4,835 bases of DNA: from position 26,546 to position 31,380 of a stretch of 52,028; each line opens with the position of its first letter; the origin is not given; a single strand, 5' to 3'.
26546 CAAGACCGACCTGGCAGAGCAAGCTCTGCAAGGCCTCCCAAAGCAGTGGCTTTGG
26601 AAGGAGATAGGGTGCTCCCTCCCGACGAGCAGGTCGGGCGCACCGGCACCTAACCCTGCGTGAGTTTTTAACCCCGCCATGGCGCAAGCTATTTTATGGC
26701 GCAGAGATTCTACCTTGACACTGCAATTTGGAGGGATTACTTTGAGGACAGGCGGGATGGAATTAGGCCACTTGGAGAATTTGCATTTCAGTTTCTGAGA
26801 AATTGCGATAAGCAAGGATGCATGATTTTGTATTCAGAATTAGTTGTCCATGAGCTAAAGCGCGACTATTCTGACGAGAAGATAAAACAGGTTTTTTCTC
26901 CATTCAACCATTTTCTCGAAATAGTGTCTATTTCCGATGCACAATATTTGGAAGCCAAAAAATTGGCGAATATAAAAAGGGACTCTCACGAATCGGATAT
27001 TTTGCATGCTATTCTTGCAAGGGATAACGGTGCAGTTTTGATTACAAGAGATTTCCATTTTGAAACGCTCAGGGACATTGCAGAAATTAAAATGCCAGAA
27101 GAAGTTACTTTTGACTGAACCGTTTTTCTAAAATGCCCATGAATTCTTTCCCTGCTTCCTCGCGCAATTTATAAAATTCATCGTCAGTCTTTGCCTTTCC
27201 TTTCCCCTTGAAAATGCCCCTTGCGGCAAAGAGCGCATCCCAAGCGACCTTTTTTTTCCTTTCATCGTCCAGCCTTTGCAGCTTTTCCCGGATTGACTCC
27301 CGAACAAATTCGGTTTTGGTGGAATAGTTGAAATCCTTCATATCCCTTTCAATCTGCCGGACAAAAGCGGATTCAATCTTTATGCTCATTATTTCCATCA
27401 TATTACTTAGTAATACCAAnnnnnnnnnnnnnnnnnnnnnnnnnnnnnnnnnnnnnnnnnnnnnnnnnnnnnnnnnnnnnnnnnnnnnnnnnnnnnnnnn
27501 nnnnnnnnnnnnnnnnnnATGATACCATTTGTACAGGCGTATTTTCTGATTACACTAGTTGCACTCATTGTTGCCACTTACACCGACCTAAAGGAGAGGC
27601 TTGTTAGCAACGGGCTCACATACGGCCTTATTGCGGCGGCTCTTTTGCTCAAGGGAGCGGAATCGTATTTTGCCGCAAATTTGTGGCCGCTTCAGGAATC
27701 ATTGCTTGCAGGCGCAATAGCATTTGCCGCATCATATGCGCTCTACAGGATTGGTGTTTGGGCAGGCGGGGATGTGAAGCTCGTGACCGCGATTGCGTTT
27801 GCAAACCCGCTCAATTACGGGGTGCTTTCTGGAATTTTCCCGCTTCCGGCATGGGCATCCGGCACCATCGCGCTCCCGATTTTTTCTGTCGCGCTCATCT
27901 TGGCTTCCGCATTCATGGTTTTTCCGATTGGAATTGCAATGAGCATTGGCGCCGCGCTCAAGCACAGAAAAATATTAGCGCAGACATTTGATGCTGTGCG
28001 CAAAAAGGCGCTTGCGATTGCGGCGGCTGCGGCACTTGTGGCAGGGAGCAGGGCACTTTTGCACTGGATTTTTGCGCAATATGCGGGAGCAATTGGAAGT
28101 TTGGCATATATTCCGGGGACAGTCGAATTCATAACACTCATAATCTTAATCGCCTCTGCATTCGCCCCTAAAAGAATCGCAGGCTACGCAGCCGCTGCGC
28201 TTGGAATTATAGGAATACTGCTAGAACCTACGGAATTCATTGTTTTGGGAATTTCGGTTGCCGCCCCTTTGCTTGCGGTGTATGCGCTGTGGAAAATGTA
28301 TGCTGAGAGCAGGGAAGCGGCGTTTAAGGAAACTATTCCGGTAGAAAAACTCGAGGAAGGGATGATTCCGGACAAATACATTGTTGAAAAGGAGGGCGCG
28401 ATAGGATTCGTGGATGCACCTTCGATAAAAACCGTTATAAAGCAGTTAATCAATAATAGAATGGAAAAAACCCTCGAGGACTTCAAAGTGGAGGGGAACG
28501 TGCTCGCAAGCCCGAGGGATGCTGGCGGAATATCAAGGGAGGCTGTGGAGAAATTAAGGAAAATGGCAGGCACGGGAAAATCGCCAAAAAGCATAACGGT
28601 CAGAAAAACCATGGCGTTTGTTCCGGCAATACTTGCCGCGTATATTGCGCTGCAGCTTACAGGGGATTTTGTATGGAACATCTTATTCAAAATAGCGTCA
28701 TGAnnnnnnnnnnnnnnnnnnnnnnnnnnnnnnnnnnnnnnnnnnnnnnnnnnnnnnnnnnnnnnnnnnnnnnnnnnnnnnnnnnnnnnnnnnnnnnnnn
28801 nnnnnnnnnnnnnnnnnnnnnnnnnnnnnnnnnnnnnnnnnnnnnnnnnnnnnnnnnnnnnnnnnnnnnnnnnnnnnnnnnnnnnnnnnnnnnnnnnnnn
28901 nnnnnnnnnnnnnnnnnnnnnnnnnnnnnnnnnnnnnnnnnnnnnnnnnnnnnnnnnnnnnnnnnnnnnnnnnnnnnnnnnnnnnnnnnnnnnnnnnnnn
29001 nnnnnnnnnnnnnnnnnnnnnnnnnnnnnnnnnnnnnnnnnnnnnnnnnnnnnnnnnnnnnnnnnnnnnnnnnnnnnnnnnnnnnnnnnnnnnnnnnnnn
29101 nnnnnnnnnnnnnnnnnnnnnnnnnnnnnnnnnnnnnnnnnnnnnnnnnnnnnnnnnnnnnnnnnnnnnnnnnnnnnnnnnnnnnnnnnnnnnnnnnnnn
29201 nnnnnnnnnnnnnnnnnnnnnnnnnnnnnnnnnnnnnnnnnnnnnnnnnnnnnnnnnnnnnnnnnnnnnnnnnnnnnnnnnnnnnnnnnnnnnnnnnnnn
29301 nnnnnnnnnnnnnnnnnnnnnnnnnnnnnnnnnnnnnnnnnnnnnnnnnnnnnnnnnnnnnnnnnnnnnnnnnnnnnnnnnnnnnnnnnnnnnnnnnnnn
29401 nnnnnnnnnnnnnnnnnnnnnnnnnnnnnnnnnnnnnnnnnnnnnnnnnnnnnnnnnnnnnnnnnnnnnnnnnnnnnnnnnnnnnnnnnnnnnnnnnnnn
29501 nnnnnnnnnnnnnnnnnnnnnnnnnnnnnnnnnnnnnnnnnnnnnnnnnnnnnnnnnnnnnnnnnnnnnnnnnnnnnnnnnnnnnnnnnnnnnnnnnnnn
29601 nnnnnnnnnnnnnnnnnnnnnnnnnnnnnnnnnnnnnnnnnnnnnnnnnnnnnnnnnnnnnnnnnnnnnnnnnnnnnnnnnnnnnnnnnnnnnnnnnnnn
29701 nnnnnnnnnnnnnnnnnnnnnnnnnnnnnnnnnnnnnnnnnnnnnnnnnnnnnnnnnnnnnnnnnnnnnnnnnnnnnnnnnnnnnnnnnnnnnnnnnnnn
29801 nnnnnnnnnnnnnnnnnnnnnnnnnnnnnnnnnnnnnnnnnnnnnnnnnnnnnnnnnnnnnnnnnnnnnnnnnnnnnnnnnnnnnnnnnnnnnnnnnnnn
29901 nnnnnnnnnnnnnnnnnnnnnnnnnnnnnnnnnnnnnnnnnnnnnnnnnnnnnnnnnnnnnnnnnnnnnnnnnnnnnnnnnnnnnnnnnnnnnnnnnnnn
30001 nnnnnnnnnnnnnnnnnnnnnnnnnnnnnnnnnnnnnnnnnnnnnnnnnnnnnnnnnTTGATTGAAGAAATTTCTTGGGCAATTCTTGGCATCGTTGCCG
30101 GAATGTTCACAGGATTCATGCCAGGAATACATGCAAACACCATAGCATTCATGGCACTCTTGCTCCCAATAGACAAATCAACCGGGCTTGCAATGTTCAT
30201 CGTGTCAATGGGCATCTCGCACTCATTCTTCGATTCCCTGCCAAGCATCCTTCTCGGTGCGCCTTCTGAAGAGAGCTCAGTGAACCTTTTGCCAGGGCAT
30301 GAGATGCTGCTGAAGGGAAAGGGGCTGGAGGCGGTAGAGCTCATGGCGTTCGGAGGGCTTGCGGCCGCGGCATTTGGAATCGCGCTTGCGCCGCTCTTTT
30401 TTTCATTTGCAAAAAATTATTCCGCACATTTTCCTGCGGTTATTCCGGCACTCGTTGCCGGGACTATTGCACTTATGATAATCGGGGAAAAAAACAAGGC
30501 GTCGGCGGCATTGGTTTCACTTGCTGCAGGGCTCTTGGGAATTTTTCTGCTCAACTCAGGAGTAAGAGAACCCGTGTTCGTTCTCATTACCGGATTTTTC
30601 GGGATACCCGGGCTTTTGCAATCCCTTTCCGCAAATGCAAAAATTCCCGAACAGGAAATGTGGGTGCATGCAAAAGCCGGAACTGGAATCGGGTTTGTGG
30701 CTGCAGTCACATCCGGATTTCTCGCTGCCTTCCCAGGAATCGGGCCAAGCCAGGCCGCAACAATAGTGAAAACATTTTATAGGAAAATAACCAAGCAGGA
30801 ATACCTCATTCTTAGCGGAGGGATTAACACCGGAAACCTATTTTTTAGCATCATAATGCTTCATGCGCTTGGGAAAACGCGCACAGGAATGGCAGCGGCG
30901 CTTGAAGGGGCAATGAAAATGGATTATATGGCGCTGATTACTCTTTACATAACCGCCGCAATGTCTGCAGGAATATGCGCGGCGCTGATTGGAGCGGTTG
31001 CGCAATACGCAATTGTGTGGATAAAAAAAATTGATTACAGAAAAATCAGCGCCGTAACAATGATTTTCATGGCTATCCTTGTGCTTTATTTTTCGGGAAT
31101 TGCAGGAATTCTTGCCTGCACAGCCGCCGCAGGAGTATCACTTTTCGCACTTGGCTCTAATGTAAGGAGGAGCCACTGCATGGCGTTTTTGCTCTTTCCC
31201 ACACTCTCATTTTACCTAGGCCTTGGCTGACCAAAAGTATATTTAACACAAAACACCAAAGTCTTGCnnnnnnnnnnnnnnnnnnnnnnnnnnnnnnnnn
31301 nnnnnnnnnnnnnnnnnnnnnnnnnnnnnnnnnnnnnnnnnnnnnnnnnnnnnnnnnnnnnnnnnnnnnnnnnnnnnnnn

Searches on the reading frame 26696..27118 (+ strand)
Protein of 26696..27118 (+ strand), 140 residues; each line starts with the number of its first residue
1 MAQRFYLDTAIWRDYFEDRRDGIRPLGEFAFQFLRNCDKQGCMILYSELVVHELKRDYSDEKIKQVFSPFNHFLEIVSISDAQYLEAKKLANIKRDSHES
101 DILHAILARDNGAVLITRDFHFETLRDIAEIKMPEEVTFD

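Call 14: search_protein_families(library=pfam, proteins=[window:26696-27118:+], max_evalue=0.01)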
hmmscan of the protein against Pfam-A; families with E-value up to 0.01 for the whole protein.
window:26696-27118:+ (140 aa): 3 families
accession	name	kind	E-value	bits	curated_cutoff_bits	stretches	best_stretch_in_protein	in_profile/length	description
PF01850.27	PIN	-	2.2e-05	25.5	23.6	1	42-124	34-116/120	PIN domain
PF00076.28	RRM_1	-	0.00052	20.3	20.7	1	49-89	1-40/70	RNA recognition motif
PF16289.11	PIN_12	-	0.0076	17.1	32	1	6-95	2-93/172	PIN domain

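Call 52: find_homologous_proteins(query=window:26696-27115:+, max_evalue=1e-10)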
Query window:26696-27115:+ (140 aa): 231 proteins with E <= 1e-10 among 240 candidates; the best 120 are listed.
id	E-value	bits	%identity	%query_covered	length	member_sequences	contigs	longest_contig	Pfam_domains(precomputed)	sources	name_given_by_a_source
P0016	6.3e-87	307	99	100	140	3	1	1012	PF01850.28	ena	-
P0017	5.7e-73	261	81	100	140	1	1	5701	-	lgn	-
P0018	7.4e-73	261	84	100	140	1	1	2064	-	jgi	jgi:predicted nucleic acid-binding protein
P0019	3.1e-72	259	82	100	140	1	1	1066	PF01850.28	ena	-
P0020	1.1e-71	257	81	100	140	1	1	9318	-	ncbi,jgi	-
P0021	3.2e-70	253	79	100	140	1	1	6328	-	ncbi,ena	-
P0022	3.5e-70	252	80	100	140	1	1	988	PF01850.28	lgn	-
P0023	8.6e-70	251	81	100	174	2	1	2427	-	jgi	jgi:predicted nucleic acid-binding protein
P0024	1.8e-69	250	79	100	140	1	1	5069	-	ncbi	-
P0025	8.7e-69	248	79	100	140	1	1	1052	-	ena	-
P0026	3.6e-68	246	81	95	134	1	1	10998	-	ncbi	-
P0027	1.4e-67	244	78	100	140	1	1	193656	PF01850.28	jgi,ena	-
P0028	9.5e-67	241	78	99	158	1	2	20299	-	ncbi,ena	-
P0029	1.3e-65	238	74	98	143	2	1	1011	PF01850.28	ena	-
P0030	7.0e-65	235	76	100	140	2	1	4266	PF01850.28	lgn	-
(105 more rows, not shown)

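Call 53: find_encoding_contigs(protein=P0017, flank=2500, max_places=2)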
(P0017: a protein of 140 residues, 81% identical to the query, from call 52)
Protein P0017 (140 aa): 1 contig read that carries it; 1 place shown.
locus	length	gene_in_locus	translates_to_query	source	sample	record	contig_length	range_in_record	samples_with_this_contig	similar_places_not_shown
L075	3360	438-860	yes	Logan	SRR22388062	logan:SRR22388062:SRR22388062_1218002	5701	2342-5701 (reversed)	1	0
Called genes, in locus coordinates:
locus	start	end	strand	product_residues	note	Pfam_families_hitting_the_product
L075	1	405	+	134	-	?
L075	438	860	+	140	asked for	-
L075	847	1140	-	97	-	-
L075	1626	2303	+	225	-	-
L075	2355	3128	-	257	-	PF09754:PAC2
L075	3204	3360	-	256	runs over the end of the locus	PF00575:S1, PF07541:EIF_2_alpha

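Call 54: find_encoding_contigs(protein=P0020, flank=2500, max_places=2)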
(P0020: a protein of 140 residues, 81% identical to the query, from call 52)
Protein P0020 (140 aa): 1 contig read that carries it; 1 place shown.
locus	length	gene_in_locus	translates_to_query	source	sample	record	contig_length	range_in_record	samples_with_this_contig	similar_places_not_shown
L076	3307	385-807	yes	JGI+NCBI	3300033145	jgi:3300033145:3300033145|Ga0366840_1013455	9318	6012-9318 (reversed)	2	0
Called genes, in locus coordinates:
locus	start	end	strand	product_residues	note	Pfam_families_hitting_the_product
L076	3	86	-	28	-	?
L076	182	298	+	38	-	-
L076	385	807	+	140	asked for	-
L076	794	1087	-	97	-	-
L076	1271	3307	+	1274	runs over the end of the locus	PF00437:T2SSE (weak), PF14890:Intein_splicing, PF14528:LAGLIDADG_3, PF00437:T2SSE (weak)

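Call 55: find_encoding_contigs(protein=P0027, flank=2500, max_places=2)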
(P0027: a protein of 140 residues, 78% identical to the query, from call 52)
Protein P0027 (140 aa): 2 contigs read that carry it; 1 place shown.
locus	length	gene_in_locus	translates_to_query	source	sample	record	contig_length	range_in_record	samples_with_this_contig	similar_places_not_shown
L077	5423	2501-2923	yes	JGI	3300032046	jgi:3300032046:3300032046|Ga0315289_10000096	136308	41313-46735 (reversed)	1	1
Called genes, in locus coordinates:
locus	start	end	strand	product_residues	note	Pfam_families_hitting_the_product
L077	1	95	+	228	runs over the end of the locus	PF01269:Fibrillarin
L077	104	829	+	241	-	PF04542:Sigma70_r2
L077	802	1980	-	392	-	PF12832:MFS_1_like, PF07690:MFS_1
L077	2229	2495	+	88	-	PF01978:TrmB (weak)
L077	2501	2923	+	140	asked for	PF01850:PIN (weak)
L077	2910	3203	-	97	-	-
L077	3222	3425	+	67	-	-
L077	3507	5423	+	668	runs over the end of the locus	-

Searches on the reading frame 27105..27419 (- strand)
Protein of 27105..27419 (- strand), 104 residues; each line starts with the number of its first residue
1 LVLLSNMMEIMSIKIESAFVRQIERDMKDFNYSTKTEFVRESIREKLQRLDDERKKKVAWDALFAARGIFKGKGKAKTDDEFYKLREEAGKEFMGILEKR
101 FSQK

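Call 51: search_protein_families(library=pfam, proteins=[window:27105-27419:-], max_evalue=0.01)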
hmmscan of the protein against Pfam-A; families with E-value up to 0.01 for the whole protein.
window:27105-27419:- (104 aa): 2 families
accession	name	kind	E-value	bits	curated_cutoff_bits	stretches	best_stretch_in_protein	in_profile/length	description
PF07704.17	PSK_trans_fac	-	6.6e-05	24.2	28.3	1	11-67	1-57/82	Rv0623-like transcription factor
PF17723.7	RHH_8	-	0.0077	16.8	25.4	1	16-59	11-54/119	Ribbon-Helix-Helix transcriptional regulator family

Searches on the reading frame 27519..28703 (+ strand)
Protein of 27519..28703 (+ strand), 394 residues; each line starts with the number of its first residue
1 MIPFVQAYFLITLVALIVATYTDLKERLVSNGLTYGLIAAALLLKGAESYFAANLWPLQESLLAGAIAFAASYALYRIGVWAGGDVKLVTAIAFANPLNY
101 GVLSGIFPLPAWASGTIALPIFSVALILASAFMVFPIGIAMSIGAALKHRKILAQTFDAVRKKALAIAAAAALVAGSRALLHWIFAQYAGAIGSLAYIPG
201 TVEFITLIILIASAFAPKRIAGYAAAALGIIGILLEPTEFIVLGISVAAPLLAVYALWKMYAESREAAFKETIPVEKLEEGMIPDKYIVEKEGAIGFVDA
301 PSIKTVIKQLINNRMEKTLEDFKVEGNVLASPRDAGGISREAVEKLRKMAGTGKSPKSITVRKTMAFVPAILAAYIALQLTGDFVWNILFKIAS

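Call 14: search_protein_families(library=pfam, proteins=[window:27519-28703:+], max_evalue=0.01)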
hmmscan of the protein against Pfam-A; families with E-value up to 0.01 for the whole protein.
window:27519-28703:+ (394 aa): 2 families
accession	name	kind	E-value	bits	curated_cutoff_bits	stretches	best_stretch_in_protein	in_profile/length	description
PF01478.23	Peptidase_A24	-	3.1e-13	50.5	26.5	1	11-124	2-89/104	Type IV leader peptidase family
PF06819.16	Arc_PepC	-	8.3e-09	36.1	23.4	1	255-357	10-106/110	Archaeal Peptidase A24 C-terminal Domain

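Call 74: find_homologous_proteins(query=window:27519-28700:+, max_evalue=1e-60)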
Query window:27519-28700:+ (394 aa): 27 proteins with E <= 1e-60 among 8000 candidates.
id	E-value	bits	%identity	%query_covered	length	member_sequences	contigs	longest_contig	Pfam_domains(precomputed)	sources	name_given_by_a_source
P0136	6.0e-241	817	100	100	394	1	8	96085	PF01478.24,PF06819.17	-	-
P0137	9.1e-141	487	61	100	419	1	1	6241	PF01478.24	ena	-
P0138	2.0e-136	473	62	99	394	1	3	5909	PF01478.24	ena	-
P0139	3.0e-128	446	56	99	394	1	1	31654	PF01478.24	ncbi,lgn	-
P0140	2.9e-104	367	49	97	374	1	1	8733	PF01478.24,PF06819.17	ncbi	-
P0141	6.8e-104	366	48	98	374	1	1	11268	PF01478.24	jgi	-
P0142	1.8e-103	365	49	97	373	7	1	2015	PF01478.24,PF06819.17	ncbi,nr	ncbi:prepilin peptidase [archaeon]|nr:prepilin peptidase [archaeon]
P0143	3.3e-101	357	48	99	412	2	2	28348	PF01478.24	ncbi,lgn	-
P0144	9.2e-99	349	48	98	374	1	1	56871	PF01478.24,PF06819.17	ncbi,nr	ncbi:MAG: A24 family peptidase [archaeon]|nr:A24 family peptidase [archaeon]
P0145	2.3e-98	348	49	97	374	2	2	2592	PF01478.24,PF06819.17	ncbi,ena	-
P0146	8.1e-98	346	48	97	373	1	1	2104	PF01478.24,PF06819.17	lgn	-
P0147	1.9e-97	345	48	98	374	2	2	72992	PF01478.24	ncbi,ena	ncbi:MAG: A24 family peptidase [archaeon]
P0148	9.4e-97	343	47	99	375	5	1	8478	PF01478.24,PF06819.17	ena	-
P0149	1.6e-96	342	46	97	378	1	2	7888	PF01478.24,PF06819.17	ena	-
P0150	1.6e-96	342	47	97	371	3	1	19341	PF01478.24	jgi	-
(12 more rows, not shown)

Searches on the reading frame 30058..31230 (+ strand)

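Call 51: search_protein_families(library=pfam, proteins=[window:30058-31230:+], max_evalue=0.01)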
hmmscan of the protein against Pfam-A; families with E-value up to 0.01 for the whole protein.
window:30058-31230:+ (390 aa): 1 family
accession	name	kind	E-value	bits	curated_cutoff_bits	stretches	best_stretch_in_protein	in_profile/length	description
PF01970.21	TctA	-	4.6e-37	128.1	28.9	1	6-375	2-422/423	Tripartite tricarboxylate transporter TctA family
